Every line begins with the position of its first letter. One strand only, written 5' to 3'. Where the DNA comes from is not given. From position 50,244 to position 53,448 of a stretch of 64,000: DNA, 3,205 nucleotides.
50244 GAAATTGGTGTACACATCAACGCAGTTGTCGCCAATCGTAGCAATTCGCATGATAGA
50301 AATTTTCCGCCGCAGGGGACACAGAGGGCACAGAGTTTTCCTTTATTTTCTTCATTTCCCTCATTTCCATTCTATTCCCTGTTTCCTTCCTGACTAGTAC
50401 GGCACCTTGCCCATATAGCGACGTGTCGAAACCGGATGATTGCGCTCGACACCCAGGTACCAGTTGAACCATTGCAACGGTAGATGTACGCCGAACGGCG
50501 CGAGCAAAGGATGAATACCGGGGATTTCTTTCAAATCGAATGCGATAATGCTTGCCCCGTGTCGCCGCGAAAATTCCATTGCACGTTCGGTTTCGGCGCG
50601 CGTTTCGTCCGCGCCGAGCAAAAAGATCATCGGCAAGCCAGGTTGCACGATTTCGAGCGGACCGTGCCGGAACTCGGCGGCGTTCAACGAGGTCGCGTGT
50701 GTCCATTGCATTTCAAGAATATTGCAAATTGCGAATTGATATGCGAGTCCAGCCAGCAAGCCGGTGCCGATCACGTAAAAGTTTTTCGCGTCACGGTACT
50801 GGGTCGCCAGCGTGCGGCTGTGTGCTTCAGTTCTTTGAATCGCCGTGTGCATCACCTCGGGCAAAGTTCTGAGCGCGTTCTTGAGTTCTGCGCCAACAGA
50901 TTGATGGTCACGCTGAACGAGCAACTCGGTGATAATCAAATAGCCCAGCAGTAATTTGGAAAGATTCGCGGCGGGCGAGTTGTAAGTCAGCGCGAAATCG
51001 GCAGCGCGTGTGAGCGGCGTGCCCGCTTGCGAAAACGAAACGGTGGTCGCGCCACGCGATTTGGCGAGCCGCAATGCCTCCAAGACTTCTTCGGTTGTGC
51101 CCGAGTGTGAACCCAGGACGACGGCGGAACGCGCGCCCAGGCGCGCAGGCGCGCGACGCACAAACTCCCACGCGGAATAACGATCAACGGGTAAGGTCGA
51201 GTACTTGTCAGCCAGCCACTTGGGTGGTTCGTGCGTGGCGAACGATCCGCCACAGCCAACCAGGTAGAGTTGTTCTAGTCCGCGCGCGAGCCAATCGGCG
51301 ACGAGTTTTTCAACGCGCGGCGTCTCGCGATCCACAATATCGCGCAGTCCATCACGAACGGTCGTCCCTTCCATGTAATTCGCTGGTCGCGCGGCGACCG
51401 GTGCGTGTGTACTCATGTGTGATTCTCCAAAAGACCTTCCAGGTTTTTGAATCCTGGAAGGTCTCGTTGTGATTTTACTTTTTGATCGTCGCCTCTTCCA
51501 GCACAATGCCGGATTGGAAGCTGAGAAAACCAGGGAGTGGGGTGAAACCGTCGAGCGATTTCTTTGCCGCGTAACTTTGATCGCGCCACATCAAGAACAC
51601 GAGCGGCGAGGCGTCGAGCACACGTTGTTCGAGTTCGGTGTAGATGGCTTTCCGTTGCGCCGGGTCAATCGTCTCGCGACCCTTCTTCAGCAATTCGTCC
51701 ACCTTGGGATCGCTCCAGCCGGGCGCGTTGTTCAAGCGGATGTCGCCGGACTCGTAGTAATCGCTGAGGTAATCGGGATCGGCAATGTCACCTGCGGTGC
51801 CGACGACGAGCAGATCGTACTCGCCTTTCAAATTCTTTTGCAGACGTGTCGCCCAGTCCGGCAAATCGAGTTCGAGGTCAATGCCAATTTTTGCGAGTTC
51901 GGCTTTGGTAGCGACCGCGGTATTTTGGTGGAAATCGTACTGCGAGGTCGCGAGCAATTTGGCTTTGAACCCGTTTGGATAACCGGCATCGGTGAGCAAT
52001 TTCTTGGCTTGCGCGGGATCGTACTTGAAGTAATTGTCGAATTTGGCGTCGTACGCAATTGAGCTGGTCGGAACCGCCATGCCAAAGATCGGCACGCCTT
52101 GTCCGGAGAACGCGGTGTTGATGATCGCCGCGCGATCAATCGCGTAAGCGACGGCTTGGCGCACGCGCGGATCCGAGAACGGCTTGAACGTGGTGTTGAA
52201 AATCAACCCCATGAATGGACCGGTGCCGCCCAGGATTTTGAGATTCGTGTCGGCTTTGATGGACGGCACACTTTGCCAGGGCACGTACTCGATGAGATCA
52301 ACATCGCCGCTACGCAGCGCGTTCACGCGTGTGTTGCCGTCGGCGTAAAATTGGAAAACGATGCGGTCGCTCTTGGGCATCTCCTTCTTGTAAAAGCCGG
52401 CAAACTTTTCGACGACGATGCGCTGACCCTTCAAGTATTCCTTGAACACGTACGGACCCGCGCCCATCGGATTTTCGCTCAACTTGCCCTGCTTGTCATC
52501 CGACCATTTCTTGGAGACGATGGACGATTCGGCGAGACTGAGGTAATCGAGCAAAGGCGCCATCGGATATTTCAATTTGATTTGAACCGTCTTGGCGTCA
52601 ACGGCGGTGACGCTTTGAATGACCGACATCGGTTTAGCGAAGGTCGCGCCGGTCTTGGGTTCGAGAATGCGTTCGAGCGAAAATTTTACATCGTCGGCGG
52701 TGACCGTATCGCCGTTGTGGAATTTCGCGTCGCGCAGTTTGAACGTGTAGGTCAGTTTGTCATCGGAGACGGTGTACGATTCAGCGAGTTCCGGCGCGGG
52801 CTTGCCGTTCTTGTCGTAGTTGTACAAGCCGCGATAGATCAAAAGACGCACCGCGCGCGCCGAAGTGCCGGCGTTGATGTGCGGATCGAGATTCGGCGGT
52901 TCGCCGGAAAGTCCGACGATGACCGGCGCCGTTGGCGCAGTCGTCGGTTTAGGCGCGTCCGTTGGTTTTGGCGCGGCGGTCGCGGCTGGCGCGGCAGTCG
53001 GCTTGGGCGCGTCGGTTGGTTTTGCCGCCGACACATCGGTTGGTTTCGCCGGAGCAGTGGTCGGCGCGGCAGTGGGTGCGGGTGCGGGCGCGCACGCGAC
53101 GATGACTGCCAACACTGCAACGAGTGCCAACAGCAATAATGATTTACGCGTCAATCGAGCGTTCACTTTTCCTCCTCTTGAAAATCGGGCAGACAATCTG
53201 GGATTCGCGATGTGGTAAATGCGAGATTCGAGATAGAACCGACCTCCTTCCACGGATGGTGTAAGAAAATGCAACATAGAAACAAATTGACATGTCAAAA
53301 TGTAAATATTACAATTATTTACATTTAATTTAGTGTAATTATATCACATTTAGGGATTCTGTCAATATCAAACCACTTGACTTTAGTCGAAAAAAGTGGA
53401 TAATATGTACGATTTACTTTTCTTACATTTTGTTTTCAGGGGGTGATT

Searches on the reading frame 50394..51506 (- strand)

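Call 78: search_protein_families(library=pfam, proteins=[window:50394-51506:-], max_evalue=0.0001)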
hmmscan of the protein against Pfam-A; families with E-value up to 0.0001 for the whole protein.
window:50394-51506:- (370 aa): 1 family
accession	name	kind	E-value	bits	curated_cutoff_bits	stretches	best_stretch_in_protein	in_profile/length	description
PF01380.27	SIS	-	4.5e-19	69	25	2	79-186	7-118/131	SIS domain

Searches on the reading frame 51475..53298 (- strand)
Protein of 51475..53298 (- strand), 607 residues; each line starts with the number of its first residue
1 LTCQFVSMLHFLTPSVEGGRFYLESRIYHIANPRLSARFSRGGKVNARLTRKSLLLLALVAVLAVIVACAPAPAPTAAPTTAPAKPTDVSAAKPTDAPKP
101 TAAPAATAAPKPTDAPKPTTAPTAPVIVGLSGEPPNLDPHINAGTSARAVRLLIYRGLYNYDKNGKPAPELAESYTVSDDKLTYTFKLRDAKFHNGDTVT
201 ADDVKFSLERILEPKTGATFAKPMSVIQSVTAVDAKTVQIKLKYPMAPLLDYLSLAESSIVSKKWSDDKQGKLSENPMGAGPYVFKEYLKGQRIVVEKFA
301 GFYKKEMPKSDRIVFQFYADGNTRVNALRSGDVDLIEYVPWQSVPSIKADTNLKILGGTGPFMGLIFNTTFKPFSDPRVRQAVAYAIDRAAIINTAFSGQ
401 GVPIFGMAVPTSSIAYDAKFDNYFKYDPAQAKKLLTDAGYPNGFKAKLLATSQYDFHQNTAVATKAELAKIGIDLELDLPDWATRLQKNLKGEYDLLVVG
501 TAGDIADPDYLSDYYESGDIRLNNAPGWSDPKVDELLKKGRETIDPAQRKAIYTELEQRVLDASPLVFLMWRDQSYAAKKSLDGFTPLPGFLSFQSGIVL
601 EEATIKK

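Call 78: search_protein_families(library=pfam, proteins=[window:51475-53298:-], max_evalue=0.0001)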
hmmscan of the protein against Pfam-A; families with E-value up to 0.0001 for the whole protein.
window:51475-53298:- (607 aa): 1 family
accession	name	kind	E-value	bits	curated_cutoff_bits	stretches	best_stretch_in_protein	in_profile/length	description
PF00496.27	SBP_bac_5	-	3.1e-99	333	32.4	1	166-517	1-362/368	Bacterial extracellular solute-binding proteins, family 5 Middle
